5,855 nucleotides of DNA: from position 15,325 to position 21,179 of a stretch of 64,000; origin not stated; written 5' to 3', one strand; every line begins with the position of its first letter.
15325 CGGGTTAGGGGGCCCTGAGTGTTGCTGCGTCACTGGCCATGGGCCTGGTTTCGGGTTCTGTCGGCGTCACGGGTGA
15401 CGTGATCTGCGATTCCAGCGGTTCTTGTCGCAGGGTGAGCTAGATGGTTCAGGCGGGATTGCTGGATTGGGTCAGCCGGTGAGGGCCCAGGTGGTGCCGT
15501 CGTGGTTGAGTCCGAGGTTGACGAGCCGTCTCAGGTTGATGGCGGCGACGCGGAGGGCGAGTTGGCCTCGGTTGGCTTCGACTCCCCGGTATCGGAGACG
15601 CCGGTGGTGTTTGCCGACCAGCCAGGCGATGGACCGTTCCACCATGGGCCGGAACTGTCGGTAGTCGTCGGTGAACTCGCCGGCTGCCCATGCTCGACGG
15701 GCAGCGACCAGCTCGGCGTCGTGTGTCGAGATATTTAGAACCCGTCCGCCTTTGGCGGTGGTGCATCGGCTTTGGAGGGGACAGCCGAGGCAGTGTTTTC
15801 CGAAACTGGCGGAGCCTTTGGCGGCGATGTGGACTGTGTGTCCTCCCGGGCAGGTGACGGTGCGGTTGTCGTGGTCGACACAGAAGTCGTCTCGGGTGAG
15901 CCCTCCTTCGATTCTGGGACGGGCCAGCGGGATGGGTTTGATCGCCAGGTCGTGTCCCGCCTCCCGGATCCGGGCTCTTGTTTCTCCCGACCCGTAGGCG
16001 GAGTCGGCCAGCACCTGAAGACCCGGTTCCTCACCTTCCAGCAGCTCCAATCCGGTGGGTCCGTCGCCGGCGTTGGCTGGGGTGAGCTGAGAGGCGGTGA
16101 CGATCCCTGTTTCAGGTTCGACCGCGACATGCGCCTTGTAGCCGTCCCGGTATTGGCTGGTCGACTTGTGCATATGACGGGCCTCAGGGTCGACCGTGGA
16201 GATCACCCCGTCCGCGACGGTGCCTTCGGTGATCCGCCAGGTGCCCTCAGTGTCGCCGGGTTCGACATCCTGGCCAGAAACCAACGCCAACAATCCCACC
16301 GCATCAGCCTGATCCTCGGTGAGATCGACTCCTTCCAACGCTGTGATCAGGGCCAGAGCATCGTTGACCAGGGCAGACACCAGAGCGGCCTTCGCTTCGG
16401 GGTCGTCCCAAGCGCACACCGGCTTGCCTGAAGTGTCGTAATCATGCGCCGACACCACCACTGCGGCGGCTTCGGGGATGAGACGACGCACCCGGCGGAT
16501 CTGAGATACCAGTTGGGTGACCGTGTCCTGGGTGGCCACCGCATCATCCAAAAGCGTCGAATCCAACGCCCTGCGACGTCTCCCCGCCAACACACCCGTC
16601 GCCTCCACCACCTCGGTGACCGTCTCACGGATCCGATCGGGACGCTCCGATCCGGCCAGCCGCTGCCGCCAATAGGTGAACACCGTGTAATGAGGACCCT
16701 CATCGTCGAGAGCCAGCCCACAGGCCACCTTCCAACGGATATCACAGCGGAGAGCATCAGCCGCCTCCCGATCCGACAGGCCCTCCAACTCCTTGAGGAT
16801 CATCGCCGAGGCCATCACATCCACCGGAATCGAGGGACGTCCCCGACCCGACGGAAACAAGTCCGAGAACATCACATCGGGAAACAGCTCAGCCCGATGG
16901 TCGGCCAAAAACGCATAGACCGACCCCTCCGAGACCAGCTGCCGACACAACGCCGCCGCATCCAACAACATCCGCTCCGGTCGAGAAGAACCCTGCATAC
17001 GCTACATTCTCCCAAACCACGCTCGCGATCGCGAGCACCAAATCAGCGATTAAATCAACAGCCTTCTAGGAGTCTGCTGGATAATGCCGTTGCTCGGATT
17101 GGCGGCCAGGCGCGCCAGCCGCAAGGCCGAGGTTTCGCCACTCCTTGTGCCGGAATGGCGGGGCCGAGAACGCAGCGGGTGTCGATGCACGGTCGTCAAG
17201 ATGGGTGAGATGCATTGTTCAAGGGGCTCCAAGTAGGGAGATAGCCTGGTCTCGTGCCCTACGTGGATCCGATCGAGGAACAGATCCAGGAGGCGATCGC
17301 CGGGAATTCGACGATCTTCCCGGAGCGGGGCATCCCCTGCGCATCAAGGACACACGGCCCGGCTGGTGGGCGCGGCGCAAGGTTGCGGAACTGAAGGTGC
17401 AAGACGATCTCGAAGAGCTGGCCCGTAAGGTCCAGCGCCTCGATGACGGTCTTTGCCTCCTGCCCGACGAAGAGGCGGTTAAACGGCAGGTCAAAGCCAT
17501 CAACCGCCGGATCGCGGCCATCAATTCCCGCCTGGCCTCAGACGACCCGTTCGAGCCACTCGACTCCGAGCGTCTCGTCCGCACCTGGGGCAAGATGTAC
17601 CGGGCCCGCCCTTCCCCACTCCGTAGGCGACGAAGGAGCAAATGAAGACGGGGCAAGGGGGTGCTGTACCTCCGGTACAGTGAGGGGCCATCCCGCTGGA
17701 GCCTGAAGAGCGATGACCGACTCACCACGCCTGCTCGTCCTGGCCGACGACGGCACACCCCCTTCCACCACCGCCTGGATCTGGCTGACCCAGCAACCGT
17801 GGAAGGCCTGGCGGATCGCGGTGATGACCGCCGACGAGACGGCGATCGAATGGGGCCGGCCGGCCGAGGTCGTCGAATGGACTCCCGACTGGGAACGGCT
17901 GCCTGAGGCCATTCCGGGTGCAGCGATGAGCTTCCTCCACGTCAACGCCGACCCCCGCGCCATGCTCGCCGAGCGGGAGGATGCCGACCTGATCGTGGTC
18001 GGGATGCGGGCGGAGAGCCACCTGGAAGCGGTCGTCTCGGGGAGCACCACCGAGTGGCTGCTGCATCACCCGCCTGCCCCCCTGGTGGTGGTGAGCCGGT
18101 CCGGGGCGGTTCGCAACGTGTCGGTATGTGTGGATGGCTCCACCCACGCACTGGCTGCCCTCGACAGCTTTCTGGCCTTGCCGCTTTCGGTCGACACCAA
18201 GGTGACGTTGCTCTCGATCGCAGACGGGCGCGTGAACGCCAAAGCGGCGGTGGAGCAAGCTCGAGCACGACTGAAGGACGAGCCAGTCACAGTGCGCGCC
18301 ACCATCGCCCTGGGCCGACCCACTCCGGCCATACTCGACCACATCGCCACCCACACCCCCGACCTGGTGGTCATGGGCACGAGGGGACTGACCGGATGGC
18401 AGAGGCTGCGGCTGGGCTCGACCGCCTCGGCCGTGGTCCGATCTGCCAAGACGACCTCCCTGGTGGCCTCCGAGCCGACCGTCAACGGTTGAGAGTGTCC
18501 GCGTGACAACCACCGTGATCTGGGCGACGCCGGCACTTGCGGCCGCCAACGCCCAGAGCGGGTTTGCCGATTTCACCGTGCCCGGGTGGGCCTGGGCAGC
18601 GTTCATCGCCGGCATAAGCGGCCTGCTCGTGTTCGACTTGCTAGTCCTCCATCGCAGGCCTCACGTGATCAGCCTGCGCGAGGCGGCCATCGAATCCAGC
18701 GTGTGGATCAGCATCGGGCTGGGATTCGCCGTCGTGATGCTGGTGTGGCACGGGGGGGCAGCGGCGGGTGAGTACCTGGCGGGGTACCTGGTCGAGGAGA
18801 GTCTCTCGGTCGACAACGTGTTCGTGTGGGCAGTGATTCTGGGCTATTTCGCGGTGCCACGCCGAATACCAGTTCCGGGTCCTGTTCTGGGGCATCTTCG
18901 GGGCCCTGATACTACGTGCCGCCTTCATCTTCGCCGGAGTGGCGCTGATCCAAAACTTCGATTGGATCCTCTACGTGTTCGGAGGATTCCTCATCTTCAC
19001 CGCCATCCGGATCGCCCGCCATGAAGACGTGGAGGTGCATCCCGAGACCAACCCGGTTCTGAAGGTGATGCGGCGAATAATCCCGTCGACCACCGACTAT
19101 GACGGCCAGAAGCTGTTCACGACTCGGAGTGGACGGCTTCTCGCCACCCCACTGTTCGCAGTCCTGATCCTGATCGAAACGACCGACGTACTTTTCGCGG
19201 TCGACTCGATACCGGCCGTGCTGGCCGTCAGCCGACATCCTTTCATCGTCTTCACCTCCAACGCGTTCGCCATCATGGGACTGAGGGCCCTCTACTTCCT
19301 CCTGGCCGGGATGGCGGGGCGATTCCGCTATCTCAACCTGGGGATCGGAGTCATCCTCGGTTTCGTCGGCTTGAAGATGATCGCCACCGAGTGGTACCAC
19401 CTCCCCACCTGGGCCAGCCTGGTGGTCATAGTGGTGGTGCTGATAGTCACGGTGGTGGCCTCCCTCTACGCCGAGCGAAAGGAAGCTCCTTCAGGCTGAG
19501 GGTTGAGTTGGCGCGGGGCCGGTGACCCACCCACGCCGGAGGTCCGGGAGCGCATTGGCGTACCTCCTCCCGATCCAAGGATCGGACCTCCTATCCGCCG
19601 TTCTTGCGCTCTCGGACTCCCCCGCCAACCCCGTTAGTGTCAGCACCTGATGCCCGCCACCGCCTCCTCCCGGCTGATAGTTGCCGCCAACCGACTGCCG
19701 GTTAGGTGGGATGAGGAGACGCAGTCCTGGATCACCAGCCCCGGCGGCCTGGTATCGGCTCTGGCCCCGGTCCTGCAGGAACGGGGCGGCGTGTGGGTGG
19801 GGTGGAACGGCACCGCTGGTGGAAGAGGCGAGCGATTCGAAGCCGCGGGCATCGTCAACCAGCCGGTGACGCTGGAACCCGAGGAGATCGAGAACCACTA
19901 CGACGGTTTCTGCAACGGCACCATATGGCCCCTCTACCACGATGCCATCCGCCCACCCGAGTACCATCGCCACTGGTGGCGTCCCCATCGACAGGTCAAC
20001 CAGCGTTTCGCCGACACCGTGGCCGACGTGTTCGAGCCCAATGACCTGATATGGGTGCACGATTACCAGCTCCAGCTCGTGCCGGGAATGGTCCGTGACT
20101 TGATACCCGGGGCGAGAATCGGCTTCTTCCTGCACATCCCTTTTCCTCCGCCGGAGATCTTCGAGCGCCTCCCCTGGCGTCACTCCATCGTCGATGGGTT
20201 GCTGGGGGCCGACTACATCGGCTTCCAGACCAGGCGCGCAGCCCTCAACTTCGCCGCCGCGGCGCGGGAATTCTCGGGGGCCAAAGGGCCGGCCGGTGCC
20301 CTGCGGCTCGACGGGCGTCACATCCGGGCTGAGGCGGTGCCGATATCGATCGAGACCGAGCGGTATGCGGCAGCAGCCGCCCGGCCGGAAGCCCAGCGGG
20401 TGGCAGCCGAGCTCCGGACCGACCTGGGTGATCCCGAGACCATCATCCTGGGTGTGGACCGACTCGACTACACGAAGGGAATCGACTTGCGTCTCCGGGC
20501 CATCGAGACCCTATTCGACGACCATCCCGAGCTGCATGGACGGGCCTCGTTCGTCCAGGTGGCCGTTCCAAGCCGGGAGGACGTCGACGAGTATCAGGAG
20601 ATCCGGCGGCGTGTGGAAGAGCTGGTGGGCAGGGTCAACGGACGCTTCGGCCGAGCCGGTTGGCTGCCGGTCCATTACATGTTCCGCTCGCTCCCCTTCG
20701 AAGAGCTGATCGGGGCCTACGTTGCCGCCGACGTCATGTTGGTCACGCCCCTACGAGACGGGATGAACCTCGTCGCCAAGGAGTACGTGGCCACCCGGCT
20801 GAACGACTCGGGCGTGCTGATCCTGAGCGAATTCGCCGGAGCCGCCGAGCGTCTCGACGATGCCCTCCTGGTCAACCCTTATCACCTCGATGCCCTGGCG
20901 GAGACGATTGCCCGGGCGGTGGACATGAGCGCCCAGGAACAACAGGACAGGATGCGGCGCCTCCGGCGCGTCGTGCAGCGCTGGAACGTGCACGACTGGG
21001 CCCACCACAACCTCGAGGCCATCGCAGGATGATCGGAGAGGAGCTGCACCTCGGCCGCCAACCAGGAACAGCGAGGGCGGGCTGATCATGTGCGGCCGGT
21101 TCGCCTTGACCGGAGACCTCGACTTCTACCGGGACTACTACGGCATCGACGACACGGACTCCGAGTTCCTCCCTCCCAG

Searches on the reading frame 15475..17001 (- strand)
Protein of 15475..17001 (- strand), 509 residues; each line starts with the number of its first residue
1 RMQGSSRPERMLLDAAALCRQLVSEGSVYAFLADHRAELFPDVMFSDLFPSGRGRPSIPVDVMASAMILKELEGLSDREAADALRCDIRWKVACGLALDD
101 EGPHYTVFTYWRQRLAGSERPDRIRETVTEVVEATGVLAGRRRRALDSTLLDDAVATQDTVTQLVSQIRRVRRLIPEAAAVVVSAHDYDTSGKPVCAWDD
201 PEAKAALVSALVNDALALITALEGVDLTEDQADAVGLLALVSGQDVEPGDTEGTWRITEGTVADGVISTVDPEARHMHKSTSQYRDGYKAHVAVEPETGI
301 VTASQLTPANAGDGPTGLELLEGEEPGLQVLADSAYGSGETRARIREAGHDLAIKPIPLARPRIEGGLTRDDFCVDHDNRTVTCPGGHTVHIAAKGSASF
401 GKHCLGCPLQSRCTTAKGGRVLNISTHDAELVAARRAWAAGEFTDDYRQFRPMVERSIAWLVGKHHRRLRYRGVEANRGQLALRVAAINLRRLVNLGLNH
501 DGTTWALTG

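Call 24: search_protein_families(library=ncbifam, proteins=[window:15475-17001:-], max_evalue=0.00001)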
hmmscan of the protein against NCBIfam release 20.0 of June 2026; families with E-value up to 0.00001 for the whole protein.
window:15475-17001:- (509 aa): 6 families
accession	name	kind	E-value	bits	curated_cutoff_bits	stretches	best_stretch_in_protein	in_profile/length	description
NF033551.1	transpos_IS1182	equivalog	7.6e-99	331.8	270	1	12-495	8-487/488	IS1182 family transposase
NF033581.1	transpos_IS5_4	equivalog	2.3e-23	82.9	140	1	44-352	17-217/285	IS5 family transposase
NF033578.1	transpos_IS5_1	equivalog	1.9e-15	56.9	275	1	44-156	34-149/419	IS5 family transposase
NF033593.1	transpos_ISNCY_1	equivalog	2.2e-11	43.1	325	1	50-181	42-170/444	ISNCY family transposase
NF033579.1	transpos_IS5_2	equivalog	6.3e-09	35.7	140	1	270-364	120-219/289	IS5 family transposase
NF033580.1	transpos_IS5_3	equivalog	1.6e-07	31.2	110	0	279-351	117-196/258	IS5 family transposase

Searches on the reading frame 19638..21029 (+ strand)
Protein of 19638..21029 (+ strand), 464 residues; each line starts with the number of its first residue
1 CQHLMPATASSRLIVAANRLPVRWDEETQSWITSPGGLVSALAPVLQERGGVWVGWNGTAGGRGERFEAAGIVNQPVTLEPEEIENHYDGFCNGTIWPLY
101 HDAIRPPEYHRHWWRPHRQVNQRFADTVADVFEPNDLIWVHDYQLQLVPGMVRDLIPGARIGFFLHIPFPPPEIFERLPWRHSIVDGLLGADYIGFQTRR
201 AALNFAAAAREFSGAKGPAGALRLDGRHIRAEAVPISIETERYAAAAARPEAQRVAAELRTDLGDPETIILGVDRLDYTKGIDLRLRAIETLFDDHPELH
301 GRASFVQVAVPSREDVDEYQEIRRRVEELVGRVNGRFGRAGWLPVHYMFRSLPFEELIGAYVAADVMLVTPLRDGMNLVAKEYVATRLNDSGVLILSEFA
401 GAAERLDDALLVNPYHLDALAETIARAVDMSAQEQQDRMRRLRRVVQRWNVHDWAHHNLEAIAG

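Call 23: search_protein_families(library=ncbifam, proteins=[window:19638-21029:+], max_evalue=0.00001)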
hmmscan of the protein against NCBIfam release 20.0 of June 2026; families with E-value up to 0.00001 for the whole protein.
window:19638-21029:+ (464 aa): 5 families
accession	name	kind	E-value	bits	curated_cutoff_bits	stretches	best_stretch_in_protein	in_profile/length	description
NF011071.0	PRK14501.1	equivalog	8.7e-171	569.7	634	1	11-462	2-461/729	bifunctional alpha,alpha-trehalose-phosphate synthase (UDP-forming)/trehalose-phosphatase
TIGR02400.1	trehalose_OtsA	equivalog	8.2e-160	532.5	564.85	1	12-461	1-453/456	alpha,alpha-trehalose-phosphate synthase (UDP-forming)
TIGR02398.1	gluc_glyc_Psyn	equivalog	4.6e-113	378.4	569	2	222-462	241-480/487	glucosylglycerol-phosphate synthase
NF007513.0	PRK10117.1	equivalog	9.6e-100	334.7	759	1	11-459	2-448/474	alpha,alpha-trehalose-phosphate synthase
TIGR04047.1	MSMEG_0565_glyc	hypoth_equivalog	1.1e-07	31.2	259.85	1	226-460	156-369/373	MSMEG_0565 family glycosyltransferase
